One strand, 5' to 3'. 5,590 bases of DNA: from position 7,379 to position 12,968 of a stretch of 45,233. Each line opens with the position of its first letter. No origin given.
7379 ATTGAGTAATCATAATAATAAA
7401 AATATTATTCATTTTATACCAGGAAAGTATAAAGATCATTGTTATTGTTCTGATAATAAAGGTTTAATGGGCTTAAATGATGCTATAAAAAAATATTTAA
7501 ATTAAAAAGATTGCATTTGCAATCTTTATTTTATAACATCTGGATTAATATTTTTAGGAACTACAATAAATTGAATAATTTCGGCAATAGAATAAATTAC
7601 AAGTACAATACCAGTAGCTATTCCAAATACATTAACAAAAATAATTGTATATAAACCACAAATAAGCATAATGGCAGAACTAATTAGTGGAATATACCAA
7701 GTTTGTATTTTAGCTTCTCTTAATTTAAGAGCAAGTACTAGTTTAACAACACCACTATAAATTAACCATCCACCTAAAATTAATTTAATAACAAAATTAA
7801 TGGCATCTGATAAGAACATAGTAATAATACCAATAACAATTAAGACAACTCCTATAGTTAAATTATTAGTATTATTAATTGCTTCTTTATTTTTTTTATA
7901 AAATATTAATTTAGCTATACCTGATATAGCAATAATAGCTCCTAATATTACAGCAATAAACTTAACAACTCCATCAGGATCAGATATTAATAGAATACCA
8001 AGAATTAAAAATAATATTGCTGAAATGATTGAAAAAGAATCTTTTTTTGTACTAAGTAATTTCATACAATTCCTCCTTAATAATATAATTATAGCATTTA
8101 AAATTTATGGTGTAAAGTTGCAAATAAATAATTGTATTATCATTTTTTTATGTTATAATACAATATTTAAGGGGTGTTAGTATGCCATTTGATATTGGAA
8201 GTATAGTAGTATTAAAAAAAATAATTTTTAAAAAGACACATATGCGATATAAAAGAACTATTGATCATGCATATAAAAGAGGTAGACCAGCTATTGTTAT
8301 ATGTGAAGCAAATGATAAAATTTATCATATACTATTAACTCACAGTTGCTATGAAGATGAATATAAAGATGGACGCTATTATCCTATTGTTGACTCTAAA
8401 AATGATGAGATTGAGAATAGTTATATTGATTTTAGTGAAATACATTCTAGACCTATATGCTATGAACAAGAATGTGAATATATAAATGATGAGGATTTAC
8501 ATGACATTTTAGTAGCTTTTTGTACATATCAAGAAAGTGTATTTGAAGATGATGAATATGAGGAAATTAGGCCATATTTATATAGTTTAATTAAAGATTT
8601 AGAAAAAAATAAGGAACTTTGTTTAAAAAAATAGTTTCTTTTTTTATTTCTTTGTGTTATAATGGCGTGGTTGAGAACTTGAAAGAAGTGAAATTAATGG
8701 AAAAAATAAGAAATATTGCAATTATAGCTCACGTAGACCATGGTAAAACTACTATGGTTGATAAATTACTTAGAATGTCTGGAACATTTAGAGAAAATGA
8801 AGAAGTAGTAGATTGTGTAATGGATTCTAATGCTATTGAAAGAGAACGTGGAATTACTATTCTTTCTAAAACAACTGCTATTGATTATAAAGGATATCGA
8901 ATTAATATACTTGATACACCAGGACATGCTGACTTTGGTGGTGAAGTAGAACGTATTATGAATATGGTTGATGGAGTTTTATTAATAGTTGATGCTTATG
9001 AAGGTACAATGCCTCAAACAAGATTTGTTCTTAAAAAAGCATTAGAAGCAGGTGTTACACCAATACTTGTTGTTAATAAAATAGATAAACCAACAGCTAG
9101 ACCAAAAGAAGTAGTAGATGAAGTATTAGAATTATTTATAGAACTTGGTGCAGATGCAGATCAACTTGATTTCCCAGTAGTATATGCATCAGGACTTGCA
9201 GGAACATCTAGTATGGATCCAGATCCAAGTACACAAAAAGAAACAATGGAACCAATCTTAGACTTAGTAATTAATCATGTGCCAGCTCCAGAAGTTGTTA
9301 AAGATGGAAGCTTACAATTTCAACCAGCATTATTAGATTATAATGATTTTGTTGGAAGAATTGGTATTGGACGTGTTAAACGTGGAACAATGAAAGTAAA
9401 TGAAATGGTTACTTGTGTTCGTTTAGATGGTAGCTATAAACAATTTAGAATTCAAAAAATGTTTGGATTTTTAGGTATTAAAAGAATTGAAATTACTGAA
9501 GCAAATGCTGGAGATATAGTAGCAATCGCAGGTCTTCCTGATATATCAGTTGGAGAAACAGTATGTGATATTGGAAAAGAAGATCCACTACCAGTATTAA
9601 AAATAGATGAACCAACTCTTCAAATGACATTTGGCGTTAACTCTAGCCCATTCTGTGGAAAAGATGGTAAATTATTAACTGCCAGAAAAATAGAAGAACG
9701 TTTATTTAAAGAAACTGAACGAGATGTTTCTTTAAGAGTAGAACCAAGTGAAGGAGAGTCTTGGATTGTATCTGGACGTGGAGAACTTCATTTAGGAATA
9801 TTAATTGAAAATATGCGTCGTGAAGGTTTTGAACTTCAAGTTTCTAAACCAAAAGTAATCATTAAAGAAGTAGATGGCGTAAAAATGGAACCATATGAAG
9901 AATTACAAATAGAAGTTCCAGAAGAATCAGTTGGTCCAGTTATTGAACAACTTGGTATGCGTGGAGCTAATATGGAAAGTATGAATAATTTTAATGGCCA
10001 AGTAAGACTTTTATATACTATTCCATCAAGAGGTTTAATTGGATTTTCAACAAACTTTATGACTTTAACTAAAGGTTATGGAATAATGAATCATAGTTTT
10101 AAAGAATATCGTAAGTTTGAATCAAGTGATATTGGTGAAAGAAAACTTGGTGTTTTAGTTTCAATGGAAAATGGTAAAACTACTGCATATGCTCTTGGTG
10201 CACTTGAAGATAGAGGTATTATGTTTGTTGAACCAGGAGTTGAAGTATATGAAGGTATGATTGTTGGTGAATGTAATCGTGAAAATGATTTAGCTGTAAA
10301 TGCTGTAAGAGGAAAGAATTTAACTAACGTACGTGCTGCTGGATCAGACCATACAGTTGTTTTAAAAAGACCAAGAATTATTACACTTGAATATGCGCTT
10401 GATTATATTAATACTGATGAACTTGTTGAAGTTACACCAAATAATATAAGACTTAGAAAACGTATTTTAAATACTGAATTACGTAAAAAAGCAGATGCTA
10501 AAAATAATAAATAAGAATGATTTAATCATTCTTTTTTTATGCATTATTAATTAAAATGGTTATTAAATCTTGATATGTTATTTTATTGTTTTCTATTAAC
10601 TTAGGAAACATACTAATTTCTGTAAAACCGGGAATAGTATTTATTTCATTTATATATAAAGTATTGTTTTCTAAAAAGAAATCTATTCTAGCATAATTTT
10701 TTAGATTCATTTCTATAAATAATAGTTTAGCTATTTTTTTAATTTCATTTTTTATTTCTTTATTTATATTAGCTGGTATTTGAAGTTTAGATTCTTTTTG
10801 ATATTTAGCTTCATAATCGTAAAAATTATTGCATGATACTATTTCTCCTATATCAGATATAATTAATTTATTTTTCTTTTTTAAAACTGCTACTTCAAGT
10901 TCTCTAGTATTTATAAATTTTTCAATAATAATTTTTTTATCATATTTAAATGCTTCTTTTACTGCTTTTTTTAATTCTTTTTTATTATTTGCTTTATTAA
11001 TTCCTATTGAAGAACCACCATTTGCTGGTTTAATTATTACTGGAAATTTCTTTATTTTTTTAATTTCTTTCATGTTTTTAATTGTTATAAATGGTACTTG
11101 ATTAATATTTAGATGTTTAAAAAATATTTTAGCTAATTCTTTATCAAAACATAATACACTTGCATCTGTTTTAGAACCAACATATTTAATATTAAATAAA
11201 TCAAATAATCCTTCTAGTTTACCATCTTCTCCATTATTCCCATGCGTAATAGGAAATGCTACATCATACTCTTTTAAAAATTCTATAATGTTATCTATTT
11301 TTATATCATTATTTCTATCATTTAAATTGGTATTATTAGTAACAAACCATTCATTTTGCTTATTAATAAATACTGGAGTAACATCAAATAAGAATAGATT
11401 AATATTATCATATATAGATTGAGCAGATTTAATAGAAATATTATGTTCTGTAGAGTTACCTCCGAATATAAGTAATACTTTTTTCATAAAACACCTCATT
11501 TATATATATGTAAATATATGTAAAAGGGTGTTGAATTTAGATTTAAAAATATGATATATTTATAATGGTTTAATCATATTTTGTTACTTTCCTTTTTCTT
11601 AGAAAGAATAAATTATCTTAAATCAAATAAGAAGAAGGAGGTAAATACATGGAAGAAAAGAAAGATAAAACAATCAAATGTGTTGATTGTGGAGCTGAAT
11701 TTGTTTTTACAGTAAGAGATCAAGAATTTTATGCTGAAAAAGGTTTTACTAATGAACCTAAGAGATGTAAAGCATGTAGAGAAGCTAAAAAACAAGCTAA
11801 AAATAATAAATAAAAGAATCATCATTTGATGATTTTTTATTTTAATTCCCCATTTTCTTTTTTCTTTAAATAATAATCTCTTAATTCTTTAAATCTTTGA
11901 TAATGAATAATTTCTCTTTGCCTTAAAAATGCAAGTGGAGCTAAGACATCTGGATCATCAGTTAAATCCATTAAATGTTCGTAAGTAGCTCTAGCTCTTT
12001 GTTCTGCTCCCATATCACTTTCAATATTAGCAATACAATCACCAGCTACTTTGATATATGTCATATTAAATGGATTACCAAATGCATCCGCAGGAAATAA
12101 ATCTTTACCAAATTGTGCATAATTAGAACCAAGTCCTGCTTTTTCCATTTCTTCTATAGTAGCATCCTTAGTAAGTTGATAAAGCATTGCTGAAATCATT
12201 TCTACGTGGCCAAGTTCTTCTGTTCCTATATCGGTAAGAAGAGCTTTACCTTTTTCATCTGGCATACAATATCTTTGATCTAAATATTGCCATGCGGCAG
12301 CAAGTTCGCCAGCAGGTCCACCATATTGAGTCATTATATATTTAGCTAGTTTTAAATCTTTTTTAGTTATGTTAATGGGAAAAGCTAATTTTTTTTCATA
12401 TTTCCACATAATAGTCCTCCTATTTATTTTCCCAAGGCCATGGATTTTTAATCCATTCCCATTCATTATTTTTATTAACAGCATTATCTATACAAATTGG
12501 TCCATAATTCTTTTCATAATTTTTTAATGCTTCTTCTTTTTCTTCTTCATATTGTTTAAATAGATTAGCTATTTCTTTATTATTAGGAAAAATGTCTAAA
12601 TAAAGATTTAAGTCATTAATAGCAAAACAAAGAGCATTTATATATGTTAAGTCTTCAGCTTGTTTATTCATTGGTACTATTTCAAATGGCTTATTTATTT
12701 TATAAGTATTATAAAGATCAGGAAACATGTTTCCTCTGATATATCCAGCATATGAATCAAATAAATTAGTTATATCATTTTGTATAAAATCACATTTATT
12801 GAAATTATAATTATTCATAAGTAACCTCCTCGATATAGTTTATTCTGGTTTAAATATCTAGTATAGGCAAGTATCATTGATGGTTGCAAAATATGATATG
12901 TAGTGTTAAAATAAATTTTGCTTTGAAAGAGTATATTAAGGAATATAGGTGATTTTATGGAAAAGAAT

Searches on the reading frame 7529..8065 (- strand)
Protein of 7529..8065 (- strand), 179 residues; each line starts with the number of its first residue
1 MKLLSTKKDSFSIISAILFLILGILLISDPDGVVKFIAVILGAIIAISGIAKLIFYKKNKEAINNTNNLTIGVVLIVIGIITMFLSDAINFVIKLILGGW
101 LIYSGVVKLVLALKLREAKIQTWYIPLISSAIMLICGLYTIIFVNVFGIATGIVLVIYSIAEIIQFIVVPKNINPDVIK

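Call 20: search_protein_families(library=pfam, proteins=[window:7529-8065:-], max_evalue=0.001)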
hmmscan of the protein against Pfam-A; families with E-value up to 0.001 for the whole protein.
window:7529-8065:- (179 aa): 1 family
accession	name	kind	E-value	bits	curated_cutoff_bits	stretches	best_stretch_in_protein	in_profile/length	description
PF03729.18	DUF308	-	1.6e-17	64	25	2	71-141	2-72/73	Short repeat of unknown function (DUF308)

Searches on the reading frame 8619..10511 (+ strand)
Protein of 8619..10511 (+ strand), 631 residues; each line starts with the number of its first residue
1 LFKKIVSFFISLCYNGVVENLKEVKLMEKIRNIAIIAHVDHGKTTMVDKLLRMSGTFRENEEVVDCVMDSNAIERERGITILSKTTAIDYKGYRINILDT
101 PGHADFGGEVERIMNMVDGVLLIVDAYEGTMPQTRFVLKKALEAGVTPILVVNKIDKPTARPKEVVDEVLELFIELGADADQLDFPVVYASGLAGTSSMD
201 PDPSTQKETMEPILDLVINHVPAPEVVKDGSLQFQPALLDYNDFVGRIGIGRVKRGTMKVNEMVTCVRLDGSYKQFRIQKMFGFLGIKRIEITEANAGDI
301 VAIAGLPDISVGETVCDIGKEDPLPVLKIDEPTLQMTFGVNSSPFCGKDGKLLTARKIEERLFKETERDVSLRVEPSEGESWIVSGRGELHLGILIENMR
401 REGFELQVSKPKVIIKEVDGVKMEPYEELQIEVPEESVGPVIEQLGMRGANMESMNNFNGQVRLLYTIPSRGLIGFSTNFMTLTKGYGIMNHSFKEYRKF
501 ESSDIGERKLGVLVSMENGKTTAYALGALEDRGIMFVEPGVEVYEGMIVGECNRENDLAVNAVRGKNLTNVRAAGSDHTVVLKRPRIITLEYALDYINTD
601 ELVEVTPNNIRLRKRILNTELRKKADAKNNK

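Call 20: search_protein_families(library=pfam, proteins=[window:8619-10511:+], max_evalue=0.001)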
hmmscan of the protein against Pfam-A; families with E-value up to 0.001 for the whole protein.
window:8619-10511:+ (631 aa): 7 families
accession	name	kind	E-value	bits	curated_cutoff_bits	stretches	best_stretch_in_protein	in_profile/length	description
PF00009.33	GTP_EFTU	-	4e-56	190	26.5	1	28-222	1-187/188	Elongation factor Tu GTP binding domain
PF21018.2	BipA_C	-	4.3e-46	155.6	23.8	1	511-618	2-109/110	TypA/BipA C-terminal domain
PF00679.30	EFG_C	-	6e-23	81.1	27.9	1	422-503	2-84/89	Elongation factor G C-terminus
PF03144.31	GTP_EFTU_D2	-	5e-13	49.7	30.3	1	246-316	1-73/73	Elongation factor Tu domain 2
PF22042.2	EF-G_D2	-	1.4e-10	41.6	27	1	241-317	11-83/84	Elongation factor G domain 2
PF14492.12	EFG_III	-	4.6e-06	27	27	1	356-408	19-73/75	Elongation Factor G, domain III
PF01926.29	MMR_HSR1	-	1.9e-05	25.2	21.9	1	33-154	2-113/113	50S ribosome-binding GTPase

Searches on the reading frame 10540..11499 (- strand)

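Call 21: search_protein_families(library=pfam, proteins=[window:10540-11499:-], max_evalue=0.001)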
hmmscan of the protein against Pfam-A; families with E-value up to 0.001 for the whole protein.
window:10540-11499:- (320 aa): 7 families
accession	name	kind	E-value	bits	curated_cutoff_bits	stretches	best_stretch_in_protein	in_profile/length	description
PF07478.18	Dala_Dala_lig_C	-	2.4e-61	207.3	24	1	130-317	5-203/204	D-ala D-ala ligase C-terminus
PF01820.27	Dala_Dala_lig_N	-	1.3e-28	100.3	34.6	1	7-109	1-121/121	D-ala D-ala ligase N-terminus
PF02222.28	ATP-grasp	-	1.2e-11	45.1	27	1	126-287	2-160/179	ATP-grasp domain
PF02786.22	CPSase_L_D2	-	4.7e-11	43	19.8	1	119-288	1-178/211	Carbamoyl-phosphate synthase L chain, ATP binding domain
PF02655.19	ATP-grasp_3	-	1.4e-08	35.4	23.2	1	131-288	12-155/160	ATP-grasp domain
PF13535.11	ATP-grasp_4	-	7.1e-07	29.4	27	1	151-287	2-149/160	ATP-grasp domain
PF08443.16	RimK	-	1.6e-06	28.3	21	1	143-299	31-176/188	RimK-like ATP-grasp domain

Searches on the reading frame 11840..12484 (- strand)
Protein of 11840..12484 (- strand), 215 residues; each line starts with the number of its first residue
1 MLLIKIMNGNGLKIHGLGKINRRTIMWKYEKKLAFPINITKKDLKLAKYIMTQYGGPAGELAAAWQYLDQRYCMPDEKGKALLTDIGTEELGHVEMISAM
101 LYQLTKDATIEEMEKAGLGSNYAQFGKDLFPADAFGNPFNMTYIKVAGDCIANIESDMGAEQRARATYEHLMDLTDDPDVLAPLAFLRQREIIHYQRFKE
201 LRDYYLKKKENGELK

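Call 21: search_protein_families(library=pfam, proteins=[window:11840-12484:-], max_evalue=0.001)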
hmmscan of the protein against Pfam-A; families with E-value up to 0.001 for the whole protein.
window:11840-12484:- (215 aa): 1 family
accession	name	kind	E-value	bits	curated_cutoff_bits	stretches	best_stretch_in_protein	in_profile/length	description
PF05067.18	Mn_catalase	-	2.3e-49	168.4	27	1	26-200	1-189/284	Manganese containing catalase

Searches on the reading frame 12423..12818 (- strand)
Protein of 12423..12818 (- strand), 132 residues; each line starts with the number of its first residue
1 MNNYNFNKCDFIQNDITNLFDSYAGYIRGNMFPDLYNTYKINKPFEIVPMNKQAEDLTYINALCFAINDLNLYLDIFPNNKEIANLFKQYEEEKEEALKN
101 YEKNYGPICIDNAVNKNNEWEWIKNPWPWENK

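Call 21: search_protein_families(library=pfam, proteins=[window:12423-12818:-], max_evalue=0.001)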
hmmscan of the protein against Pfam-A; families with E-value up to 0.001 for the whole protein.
window:12423-12818:- (132 aa): 1 family
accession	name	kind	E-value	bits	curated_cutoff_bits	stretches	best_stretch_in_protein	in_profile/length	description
PF12652.12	CotJB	-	9.4e-25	87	29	1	57-130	4-76/76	CotJB protein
